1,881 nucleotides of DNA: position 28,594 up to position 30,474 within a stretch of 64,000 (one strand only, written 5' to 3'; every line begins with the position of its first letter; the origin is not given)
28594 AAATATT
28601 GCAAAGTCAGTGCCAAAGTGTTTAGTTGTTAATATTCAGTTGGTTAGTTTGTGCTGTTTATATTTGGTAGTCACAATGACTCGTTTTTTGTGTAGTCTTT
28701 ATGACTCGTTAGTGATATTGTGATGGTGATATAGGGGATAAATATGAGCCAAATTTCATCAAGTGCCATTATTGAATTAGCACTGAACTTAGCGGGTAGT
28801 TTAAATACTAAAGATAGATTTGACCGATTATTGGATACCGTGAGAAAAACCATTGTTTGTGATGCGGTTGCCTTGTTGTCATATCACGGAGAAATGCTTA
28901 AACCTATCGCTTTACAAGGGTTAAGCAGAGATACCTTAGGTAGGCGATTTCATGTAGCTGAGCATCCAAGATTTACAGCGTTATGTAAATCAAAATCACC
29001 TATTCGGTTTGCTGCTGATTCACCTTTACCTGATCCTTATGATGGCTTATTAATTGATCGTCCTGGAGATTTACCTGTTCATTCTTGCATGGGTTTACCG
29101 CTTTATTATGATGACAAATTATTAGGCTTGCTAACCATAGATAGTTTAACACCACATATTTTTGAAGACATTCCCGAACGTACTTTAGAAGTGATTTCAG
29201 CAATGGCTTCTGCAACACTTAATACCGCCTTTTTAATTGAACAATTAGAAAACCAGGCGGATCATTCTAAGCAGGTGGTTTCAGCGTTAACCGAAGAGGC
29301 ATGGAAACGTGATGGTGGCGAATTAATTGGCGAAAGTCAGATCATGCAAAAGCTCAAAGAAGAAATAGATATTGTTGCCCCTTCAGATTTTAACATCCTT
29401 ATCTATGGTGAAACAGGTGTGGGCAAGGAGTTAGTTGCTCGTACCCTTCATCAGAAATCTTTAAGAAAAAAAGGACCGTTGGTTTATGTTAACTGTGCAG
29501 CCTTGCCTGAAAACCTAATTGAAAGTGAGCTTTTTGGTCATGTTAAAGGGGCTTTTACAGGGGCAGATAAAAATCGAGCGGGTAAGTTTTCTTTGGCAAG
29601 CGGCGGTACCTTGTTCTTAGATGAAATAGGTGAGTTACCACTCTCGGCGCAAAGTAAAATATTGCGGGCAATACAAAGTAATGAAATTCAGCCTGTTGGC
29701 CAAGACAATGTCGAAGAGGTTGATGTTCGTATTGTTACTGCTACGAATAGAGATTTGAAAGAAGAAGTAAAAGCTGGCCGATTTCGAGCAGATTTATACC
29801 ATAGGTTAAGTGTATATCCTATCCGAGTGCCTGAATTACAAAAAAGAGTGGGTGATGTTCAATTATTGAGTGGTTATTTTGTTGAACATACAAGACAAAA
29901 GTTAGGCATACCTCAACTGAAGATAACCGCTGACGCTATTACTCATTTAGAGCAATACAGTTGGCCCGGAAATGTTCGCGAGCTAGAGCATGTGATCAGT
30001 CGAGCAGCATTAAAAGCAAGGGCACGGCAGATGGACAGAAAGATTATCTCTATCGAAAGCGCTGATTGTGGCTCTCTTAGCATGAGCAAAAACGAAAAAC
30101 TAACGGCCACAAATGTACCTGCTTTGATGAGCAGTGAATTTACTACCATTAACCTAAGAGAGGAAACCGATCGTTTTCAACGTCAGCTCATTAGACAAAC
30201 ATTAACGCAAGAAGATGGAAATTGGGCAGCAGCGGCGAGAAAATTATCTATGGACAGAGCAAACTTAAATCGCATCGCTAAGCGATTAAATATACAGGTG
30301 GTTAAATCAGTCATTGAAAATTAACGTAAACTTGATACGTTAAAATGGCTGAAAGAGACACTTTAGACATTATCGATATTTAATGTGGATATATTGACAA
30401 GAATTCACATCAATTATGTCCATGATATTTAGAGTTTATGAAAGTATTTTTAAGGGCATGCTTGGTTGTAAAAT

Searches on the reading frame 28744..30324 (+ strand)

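Call 3: search_protein_families(library=pfam, proteins=[window:28744-30324:+], max_evalue=1)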
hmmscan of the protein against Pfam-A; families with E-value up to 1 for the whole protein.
window:28744-30324:+ (526 aa): 15 families
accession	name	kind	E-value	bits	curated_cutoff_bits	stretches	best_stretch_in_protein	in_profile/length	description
PF00158.32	Sigma54_activat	-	6.4e-70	234.6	20.2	1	194-360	1-167/168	Sigma-54 interaction domain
PF14532.12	Sigma54_activ_2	-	4.9e-25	88.8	25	1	195-365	1-138/138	Sigma-54 interaction domain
PF25601.1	AAA_lid_14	-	2.5e-16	59.7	27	1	367-431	2-66/87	AAA+ ATPase lid domain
PF01590.32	GAF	-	1.1e-09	39.4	22.4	1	24-158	4-132/133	GAF domain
PF07728.20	AAA_5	-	7.6e-07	29.7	22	1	217-337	1-124/139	AAA domain (dynein-related subfamily)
PF01078.27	Mg_chelatase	-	4.2e-06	26.7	20.3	2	273-316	93-136/207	Magnesium chelatase, subunit ChlI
PF00004.35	AAA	-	2e-05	25.5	21.2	1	218-348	1-124/131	ATPase family associated with various cellular activities (AAA)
PF13185.12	GAF_2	-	3.7e-05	24.4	28.6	1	23-158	5-134/136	GAF domain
PF02954.25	HTH_8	-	0.00011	22.2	22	1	478-509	5-36/42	Bacterial regulatory protein, Fis family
PF13191.12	AAA_16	-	0.00047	21.1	32.6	1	199-254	7-63/167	AAA ATPase domain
PF07724.20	AAA_2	-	0.018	15.5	27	1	216-343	4-132/166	AAA domain (Cdc48 subfamily)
PF13401.12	AAA_22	-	0.028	15.2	27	1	218-255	8-45/130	AAA domain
PF01695.23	IstB_IS21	-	0.033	14.1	24.1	1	216-304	93-171/238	IstB-like ATP binding protein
PF15463.11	ECM11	-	0.095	13.7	27.1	0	131-206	11-88/133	Extracellular mutant protein 11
PF25201.1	nSTAND6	-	0.19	12.2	27.7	1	217-268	20-68/148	Novel STAND NTPase 6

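Call 4: search_protein_families(library=ncbifam, proteins=[window:28744-30324:+], max_evalue=1)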
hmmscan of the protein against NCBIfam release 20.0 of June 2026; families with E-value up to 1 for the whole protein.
window:28744-30324:+ (526 aa): 36 families (the best 25 are shown)
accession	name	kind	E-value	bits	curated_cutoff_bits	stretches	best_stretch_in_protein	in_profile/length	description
NF003451.0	PRK05022.1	equivalog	1.1e-225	750.2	476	1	2-518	2-511/512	nitric oxide reductase transcriptional regulator NorR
TIGR01817.1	nifA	equivalog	1.8e-100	337.2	528.85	1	114-519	110-531/534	nif-specific transcriptional activator NifA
NF038308.1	RNA_repair_RtcR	equivalog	4.8e-95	319.4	650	1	160-513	148-511/530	RNA repair transcriptional activator RtcR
TIGR01818.1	ntrC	equivalog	5.4e-92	309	558.6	1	173-512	115-460/463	nitrogen regulation protein NR(I)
TIGR02915.1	PEP_resp_reg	equivalog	3.5e-88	296.4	502.6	1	158-517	112-444/445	PEP-CTERM-box response regulator transcription factor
NF041552.1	TF_PrdR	equivalog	7.1e-87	292.1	795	1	164-508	240-569/577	sigma-54 dependent transcriptional regulator PrdR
NF050807.1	TransRegFlbDCaul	equivalog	7e-85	285.6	750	1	185-503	111-426/454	sigma-54-dependent transcriptional regulator FlbD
NF008469.0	PRK11361.1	equivalog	2.2e-80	270.6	714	1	177-508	131-447/461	acetoacetate metabolism transcriptional regulator AtoC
TIGR02329.1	propionate_PrpR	equivalog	1.2e-79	268.3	499.2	1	188-511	208-523/526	propionate catabolism operon regulatory protein PrpR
NF011958.0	PRK15429.1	equivalog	1.4e-79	268.5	830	1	98-439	284-626/692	formate hydrogenlyase transcriptional activator FlhA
NF007689.0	PRK10365.1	equivalog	5.7e-79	266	760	1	164-426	113-373/441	sigma-54-dependent response regulator transcription factor ZraR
TIGR02974.1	phageshock_pspF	equivalog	1.1e-77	261.5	443.55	1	194-513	1-334/336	phage shock protein operon transcriptional activator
NF041906.1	V4R_TF_MobR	exception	4.3e-77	259.9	999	1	193-511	233-540/544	phenol degradation transcriptional regulator MobR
NF041946.1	LuxO_transreg_Vib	equivalog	3.9e-76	256.7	800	1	187-510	128-455/463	quorum-sensing sigma-54 dependent transcriptional regulator LuxO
NF051870.1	NAssimRespRegNtrX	equivalog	7.1e-76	255.9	600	1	190-516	137-451/452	nitrogen assimilation response regulator NtrX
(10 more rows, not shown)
